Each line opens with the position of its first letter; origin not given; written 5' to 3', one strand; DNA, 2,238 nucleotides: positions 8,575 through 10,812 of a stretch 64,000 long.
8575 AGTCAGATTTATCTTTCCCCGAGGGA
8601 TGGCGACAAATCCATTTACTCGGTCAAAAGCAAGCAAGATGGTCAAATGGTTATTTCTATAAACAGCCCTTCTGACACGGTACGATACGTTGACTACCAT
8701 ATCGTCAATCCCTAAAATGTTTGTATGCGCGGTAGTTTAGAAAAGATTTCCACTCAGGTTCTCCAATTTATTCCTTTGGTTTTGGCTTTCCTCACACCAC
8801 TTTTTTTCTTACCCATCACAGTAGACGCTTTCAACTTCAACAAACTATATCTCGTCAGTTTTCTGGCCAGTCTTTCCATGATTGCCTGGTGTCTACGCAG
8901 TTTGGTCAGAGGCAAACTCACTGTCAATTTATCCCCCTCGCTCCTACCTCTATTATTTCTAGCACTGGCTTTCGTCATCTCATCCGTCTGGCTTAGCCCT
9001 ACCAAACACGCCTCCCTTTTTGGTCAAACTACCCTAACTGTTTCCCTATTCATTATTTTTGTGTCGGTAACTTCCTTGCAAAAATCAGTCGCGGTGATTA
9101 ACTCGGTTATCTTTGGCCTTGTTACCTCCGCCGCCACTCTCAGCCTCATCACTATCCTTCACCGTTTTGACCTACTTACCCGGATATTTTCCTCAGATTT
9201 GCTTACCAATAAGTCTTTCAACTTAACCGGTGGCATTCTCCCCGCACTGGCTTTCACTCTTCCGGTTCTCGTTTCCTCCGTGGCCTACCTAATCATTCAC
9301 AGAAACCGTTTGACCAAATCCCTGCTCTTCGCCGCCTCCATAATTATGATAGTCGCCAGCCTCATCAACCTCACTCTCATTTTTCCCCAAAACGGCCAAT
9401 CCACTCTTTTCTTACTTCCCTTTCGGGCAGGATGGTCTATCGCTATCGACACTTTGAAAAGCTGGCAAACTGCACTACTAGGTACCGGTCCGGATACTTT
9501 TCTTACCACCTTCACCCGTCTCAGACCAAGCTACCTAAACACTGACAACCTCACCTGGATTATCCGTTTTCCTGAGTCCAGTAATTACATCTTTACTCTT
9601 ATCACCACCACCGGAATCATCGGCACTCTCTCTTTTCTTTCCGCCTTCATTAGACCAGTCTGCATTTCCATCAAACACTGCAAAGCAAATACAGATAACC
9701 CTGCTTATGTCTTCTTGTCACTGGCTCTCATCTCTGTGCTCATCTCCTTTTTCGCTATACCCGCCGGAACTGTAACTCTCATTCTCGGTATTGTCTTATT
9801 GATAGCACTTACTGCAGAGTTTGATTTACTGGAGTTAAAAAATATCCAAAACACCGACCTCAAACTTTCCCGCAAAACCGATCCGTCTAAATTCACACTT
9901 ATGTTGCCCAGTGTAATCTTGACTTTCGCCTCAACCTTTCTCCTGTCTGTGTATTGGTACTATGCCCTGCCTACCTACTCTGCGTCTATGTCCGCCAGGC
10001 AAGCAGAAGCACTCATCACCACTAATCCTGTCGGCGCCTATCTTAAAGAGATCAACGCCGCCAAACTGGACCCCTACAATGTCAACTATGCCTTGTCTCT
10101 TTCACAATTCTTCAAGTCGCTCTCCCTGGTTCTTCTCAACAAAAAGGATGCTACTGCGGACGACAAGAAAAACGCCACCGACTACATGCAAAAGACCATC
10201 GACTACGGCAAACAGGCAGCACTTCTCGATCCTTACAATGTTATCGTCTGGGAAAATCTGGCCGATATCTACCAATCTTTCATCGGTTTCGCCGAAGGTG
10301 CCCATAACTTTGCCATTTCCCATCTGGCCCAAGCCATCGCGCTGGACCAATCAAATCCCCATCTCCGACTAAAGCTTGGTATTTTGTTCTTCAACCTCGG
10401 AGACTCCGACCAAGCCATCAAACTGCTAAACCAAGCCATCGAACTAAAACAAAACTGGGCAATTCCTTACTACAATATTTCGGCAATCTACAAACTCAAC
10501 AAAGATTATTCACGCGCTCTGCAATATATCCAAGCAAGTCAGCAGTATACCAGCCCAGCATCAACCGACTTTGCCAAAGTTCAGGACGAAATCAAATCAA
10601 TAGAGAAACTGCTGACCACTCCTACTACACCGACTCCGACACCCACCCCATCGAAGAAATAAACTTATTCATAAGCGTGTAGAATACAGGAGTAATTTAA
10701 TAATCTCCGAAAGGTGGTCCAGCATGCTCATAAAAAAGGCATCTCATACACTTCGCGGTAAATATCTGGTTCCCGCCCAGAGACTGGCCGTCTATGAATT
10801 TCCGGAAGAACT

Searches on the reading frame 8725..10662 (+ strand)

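Call 77: search_protein_families(library=pfam, proteins=[window:8725-10662:+], max_evalue=0.0001)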
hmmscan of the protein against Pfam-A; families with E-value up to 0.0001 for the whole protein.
window:8725-10662:+ (645 aa): 8 families
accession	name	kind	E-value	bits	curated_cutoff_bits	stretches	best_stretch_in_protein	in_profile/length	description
PF13414.12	TPR_11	-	1.1e-08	35.1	26.8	0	522-559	5-42/42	TPR repeat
PF14559.12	TPR_19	-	2.1e-08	34.8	25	1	522-578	2-58/68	Tetratricopeptide repeat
PF13181.12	TPR_8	-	6.3e-07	29.5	25.7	0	548-577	4-33/34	Tetratricopeptide repeat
PF00515.34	TPR_1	-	1e-06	28.7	27.8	0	551-577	7-33/34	Tetratricopeptide repeat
PF13431.12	TPR_17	-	1.7e-06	28.3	24.4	0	536-565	4-33/34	Tetratricopeptide repeat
PF07719.23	TPR_2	-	8.4e-06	26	27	0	550-577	6-33/34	Tetratricopeptide repeat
PF13424.12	TPR_12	-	2e-05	25.1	30.1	0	523-576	15-76/77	Tetratricopeptide repeat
PF13432.12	TPR_16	-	4.4e-05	24.3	32.7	0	530-574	16-60/65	Tetratricopeptide repeat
